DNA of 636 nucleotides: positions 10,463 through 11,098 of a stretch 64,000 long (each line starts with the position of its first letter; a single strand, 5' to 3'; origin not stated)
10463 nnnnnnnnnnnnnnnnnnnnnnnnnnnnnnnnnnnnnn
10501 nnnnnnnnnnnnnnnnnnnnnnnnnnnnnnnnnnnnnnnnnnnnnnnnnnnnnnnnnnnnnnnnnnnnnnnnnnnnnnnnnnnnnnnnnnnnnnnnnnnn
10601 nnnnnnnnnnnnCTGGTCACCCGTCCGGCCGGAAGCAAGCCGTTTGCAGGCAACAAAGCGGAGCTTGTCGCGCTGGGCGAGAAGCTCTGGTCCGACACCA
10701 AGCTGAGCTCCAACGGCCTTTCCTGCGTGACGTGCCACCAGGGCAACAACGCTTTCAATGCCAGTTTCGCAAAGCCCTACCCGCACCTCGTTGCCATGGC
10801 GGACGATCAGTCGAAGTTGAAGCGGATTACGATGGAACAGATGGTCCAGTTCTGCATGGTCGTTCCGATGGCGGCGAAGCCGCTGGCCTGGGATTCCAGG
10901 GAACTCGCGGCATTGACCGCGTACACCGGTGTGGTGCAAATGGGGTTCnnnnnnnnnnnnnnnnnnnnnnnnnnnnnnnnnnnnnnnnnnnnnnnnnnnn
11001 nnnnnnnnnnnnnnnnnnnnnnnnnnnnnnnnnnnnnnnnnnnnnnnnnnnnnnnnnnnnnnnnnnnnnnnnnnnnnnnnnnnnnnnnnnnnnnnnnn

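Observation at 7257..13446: Candidate periplasmic cysteine-repeat redox system: NPCAAK proteins, dedicated reductant pathway, multiheme cytochrome and YeeE transporter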

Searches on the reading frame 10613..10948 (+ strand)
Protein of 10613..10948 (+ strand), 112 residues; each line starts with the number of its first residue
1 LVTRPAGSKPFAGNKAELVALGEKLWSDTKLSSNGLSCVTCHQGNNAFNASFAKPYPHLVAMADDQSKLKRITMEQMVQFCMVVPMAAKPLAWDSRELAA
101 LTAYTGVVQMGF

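Call 9: find_related_loci(query=A1, collection=genome_contigs, flank=10000)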
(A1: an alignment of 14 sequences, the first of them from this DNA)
Query A1 (112 aa) in genome_contigs; peptide patterns used: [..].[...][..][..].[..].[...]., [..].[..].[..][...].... (x = any residue, [..] = any of these).
554 stretches matched a pattern; 500 encode a relative of the query (tblastn E <= 1e-3); the best 80 are kept; 80 distinct loci.
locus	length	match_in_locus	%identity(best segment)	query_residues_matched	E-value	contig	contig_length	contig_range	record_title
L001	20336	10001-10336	76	1-112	1e-56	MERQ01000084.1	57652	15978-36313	MAG: Betaproteobacteria bacterium RIFCSPLOWO2_12_FULL_68_20 rifcsplowo2_12_scaffold_582, whole genome shotgun sequence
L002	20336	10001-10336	72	1-112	5e-56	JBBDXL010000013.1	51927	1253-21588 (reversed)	MAG: Burkholderiales bacterium isolate LejiaD_69_318 Lejia_D_1137_length_51927_cov_176, whole genome shotgun sequence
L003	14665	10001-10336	74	1-112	5e-56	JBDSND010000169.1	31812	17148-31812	MAG: Casimicrobiaceae bacterium isolate cluster1_bin.408 k127_4519832, whole genome shotgun sequence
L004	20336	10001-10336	74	1-112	4e-55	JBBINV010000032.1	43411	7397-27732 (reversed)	MAG: Betaproteobacteria bacterium isolate FAS170219_bin_264 NODE_396_length_43411_cov_9.004821, whole genome shotgun seq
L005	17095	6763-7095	72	2-112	5e-54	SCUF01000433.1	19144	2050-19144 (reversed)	MAG: Betaproteobacteria bacterium isolate FW602_bin.24 FW602_bin.24-115207, whole genome shotgun sequence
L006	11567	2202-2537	74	1-112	8e-54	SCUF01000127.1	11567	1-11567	MAG: Betaproteobacteria bacterium isolate FW602_bin.24 FW602_bin.24-30652, whole genome shotgun sequence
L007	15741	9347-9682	72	1-112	1e-53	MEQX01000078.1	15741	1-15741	MAG: Betaproteobacteria bacterium RIFCSPLOWO2_02_FULL_63_19 rifcsplowo2_02_scaffold_5170, whole genome shotgun sequence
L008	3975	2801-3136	71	1-112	5e-53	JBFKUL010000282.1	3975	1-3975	MAG: Burkholderiales bacterium isolate Mix_sand23.2022.09.G.8 k141_1601214_length_3975_cov_18.2363, whole genome shotgun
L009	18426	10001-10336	72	1-112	7e-52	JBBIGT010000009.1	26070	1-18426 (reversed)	MAG: Comamonadaceae bacterium isolate FAS170219_bin_98 NODE_119_length_26070_cov_2.96843, whole genome shotgun sequence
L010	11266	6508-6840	68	2-112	2e-52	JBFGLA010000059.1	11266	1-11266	MAG: Burkholderiales bacterium isolate Mix_sand03.2021.01.D.70 k141_778500_length_11266_cov_13.1303, whole genome shotgu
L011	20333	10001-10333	71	2-112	3e-51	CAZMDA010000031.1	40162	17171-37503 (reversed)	MAG TPA_asm: uncultured Bordetella sp. isolate binchicken_co411_62 genome assembly, contig: NODE_619_length_40162_cov_11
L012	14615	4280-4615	69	1-112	4e-51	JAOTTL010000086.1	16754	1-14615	MAG: Betaproteobacteria bacterium isolate 13_July_SF_Bin19 13_July_SF_Bin19_scaffold_1209_c1, whole genome shotgun seque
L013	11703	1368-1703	70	1-112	7e-51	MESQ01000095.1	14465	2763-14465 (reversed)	MAG: Burkholderiales bacterium RIFOXYD12_FULL_59_19 rifoxyd3_full_scaffold_925, whole genome shotgun sequence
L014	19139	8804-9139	68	1-112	1e-50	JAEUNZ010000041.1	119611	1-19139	MAG: Dechloromonas sp. isolate new MAG-186 k141_1003442, whole genome shotgun sequence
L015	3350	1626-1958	70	2-112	8e-51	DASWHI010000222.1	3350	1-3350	MAG TPA_asm: Burkholderiales bacterium isolate SMAG_U2838 k141_2751468, whole genome shotgun sequence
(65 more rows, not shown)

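Call 19: search_solved_structures(query=A1, max_evalue=1, show_alignments=3)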
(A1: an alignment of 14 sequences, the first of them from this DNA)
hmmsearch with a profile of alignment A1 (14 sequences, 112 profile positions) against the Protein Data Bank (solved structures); distinct sequences matched with E-value up to 1: 52.
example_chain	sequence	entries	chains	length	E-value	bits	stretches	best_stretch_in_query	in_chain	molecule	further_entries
6e1c_A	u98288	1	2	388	5.1e-05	26.5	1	16-49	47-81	Di-heme enzyme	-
1eys_C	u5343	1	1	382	0.00016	25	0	14-50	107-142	PHOTOSYNTHETIC REACTION CENTER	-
6qkn_A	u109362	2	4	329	0.00023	24.4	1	13-45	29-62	Cytochrome-c peroxidase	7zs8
1iqc_A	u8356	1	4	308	0.00026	24.2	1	9-44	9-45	di-heme peroxidase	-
6fu3_A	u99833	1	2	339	0.00051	23.3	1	13-45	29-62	Protein CcpR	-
1h31_A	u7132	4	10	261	0.00061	23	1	13-108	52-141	DIHEME CYTOCHROME C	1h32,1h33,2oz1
3wmm_C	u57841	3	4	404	0.00074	22.8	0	14-50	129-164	Photosynthetic reaction center C subunit | Photosynthetic reaction center cytochrome c subunit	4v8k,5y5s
7c52_C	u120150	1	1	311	0.0013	22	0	14-50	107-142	Photosynthetic reaction center cytochrome c subunit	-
6v59_A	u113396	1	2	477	0.0013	22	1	17-52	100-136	Di-haem cytochrome c peroxidase family protein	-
6nx0_A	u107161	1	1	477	0.0013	22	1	17-52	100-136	Di-haem cytochrome c peroxidase family protein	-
5b5m_C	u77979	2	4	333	0.0017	21.6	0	14-50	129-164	Photosynthetic reaction center cytochrome c subunit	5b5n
2c1u_A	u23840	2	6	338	0.0019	21.5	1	16-43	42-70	DI-HAEM CYTOCHROME C PEROXIDASE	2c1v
8wdu_C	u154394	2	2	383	0.002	21.4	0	12-46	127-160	Photosynthetic reaction center cytochrome c subunit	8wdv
7vrj_C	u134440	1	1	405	0.0028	20.9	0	15-46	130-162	Photosynthetic reaction center cytochrome c subunit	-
3o5c_A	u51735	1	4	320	0.0028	20.9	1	14-44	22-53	Cytochrome c551 peroxidase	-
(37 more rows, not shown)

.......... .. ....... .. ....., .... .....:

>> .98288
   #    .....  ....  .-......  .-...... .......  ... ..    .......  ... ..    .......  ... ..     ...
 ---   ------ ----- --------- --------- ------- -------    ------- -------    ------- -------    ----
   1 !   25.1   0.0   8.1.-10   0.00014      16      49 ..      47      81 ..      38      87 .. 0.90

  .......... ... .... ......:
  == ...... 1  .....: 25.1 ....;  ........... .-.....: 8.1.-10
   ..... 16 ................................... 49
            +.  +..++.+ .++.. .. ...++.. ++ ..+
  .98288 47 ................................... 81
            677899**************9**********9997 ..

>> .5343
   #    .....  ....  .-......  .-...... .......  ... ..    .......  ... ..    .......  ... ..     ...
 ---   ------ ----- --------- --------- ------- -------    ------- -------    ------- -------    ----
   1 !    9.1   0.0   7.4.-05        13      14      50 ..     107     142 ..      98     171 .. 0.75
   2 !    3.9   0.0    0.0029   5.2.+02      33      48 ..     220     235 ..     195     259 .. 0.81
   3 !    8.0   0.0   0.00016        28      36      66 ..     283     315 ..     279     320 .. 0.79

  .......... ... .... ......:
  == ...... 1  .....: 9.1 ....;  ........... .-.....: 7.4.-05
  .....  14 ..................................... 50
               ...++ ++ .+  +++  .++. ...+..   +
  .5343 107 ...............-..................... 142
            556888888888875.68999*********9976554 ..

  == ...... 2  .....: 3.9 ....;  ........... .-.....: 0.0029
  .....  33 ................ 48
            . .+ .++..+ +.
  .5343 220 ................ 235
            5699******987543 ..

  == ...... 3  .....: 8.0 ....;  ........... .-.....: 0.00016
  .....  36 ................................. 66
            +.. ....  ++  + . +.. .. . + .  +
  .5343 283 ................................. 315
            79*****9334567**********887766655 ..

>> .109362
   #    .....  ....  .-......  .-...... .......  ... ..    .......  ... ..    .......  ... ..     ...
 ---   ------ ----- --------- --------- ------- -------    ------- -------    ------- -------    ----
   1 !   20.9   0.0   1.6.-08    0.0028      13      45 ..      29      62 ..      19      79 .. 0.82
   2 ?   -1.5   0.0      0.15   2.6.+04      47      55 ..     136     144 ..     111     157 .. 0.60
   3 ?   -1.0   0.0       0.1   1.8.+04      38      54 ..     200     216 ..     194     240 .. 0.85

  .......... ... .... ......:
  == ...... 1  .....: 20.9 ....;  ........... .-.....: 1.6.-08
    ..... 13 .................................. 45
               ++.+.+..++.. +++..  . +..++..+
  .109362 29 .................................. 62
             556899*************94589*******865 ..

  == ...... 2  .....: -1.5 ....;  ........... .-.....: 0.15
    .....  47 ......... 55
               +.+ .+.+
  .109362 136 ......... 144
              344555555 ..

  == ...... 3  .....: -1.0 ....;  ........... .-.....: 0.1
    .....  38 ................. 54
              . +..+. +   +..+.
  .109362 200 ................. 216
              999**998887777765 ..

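Call 52: search_dna_similar(query=window:10613-10948:+, collection=plasmids, mode=protein, max_rows=20)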
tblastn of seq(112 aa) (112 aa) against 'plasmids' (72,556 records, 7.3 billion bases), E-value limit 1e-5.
Records with a match: 1; places in all: 1; records where one place covers at least 80% of the query: 0.
Best place of each record, by identity: <60% 1.
By first word of the organism name: Cupriavidus 1.
By predicted mobility (MOB-suite, as given by PLSDB): non-mobilizable 1.
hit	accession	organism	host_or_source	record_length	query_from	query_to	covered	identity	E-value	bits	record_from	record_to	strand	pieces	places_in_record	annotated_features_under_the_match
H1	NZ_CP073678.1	Cupriavidus sp. KK10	Isolate,A bacterial consortium from ...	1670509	47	112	59%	57.6%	7e-18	84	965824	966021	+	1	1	none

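Call 53: get_annotated_region(hit=H1, flank=9000)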
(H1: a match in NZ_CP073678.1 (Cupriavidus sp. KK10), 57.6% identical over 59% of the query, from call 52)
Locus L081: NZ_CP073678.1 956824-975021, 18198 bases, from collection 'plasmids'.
description: Cupriavidus sp. KK10 plasmid p1, complete sequence
organism: Cupriavidus sp. KK10 (NCBI taxid 1478019)
taxonomy: Bacteria; Pseudomonadota; Betaproteobacteria; Burkholderiales; Burkholderiaceae; Cupriavidus; Cupriavidus sp. KK10
host: -; source: Isolate,A bacterial consortium from cattle pasture soil, USA; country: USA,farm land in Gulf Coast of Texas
typing (MOB-suite, as given by PLSDB): non-mobilizable; mating-pair formation MPF_T
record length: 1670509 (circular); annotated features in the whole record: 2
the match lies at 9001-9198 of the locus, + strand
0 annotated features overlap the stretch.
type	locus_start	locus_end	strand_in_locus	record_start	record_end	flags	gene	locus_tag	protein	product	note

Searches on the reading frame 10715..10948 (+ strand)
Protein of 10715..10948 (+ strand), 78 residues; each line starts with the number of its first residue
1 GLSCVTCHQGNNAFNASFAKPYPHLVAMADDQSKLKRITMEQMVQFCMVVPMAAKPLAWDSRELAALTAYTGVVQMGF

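Call 22: search_solved_structures(query=A2, max_evalue=10, show_alignments=5)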
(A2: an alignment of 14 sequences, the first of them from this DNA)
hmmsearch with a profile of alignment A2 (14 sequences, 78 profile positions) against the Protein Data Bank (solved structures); distinct sequences matched with E-value up to 10: 21.
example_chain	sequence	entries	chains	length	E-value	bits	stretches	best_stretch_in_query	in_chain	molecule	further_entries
1eys_C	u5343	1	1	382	0.0092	19.5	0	2-32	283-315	PHOTOSYNTHETIC REACTION CENTER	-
1h31_A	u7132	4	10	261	0.059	16.9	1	1-74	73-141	DIHEME CYTOCHROME C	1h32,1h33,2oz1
3wmm_C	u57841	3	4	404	0.063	16.8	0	2-33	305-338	Photosynthetic reaction center C subunit | Photosynthetic reaction center cytochrome c subunit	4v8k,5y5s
7c52_C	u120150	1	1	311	0.12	15.9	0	2-23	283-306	Photosynthetic reaction center cytochrome c subunit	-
8z82_C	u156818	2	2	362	0.14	15.7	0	1-29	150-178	Photosynthetic reaction center cytochrome c subunit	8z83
8k5o_C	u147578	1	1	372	0.15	15.5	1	2-27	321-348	Photosynthetic reaction center cytochrome c subunit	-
5b5m_C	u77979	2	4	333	0.16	15.5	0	2-23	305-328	Photosynthetic reaction center cytochrome c subunit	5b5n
7vrj_C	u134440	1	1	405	0.18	15.3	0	3-35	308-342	Photosynthetic reaction center cytochrome c subunit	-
8wdu_C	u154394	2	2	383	1.1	12.8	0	3-25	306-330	Photosynthetic reaction center cytochrome c subunit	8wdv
6e0y_A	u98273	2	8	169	1.2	12.7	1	3-24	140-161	Cytochrome P460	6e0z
6e0x_A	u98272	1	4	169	1.2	12.7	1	3-24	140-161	Cytochrome P460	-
1jx9_B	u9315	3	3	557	1.2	12.7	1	54-75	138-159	penicillin G acylase beta subunit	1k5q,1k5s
1kec_B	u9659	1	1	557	1.2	12.7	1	54-75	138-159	PENICILLIN ACYLASE BETA SUBUNIT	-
1fxh_B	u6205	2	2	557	1.2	12.7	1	54-75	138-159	PENICILLIN ACYLASE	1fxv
6w6n_A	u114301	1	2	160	1.4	12.5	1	3-23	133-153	Cytochrome P460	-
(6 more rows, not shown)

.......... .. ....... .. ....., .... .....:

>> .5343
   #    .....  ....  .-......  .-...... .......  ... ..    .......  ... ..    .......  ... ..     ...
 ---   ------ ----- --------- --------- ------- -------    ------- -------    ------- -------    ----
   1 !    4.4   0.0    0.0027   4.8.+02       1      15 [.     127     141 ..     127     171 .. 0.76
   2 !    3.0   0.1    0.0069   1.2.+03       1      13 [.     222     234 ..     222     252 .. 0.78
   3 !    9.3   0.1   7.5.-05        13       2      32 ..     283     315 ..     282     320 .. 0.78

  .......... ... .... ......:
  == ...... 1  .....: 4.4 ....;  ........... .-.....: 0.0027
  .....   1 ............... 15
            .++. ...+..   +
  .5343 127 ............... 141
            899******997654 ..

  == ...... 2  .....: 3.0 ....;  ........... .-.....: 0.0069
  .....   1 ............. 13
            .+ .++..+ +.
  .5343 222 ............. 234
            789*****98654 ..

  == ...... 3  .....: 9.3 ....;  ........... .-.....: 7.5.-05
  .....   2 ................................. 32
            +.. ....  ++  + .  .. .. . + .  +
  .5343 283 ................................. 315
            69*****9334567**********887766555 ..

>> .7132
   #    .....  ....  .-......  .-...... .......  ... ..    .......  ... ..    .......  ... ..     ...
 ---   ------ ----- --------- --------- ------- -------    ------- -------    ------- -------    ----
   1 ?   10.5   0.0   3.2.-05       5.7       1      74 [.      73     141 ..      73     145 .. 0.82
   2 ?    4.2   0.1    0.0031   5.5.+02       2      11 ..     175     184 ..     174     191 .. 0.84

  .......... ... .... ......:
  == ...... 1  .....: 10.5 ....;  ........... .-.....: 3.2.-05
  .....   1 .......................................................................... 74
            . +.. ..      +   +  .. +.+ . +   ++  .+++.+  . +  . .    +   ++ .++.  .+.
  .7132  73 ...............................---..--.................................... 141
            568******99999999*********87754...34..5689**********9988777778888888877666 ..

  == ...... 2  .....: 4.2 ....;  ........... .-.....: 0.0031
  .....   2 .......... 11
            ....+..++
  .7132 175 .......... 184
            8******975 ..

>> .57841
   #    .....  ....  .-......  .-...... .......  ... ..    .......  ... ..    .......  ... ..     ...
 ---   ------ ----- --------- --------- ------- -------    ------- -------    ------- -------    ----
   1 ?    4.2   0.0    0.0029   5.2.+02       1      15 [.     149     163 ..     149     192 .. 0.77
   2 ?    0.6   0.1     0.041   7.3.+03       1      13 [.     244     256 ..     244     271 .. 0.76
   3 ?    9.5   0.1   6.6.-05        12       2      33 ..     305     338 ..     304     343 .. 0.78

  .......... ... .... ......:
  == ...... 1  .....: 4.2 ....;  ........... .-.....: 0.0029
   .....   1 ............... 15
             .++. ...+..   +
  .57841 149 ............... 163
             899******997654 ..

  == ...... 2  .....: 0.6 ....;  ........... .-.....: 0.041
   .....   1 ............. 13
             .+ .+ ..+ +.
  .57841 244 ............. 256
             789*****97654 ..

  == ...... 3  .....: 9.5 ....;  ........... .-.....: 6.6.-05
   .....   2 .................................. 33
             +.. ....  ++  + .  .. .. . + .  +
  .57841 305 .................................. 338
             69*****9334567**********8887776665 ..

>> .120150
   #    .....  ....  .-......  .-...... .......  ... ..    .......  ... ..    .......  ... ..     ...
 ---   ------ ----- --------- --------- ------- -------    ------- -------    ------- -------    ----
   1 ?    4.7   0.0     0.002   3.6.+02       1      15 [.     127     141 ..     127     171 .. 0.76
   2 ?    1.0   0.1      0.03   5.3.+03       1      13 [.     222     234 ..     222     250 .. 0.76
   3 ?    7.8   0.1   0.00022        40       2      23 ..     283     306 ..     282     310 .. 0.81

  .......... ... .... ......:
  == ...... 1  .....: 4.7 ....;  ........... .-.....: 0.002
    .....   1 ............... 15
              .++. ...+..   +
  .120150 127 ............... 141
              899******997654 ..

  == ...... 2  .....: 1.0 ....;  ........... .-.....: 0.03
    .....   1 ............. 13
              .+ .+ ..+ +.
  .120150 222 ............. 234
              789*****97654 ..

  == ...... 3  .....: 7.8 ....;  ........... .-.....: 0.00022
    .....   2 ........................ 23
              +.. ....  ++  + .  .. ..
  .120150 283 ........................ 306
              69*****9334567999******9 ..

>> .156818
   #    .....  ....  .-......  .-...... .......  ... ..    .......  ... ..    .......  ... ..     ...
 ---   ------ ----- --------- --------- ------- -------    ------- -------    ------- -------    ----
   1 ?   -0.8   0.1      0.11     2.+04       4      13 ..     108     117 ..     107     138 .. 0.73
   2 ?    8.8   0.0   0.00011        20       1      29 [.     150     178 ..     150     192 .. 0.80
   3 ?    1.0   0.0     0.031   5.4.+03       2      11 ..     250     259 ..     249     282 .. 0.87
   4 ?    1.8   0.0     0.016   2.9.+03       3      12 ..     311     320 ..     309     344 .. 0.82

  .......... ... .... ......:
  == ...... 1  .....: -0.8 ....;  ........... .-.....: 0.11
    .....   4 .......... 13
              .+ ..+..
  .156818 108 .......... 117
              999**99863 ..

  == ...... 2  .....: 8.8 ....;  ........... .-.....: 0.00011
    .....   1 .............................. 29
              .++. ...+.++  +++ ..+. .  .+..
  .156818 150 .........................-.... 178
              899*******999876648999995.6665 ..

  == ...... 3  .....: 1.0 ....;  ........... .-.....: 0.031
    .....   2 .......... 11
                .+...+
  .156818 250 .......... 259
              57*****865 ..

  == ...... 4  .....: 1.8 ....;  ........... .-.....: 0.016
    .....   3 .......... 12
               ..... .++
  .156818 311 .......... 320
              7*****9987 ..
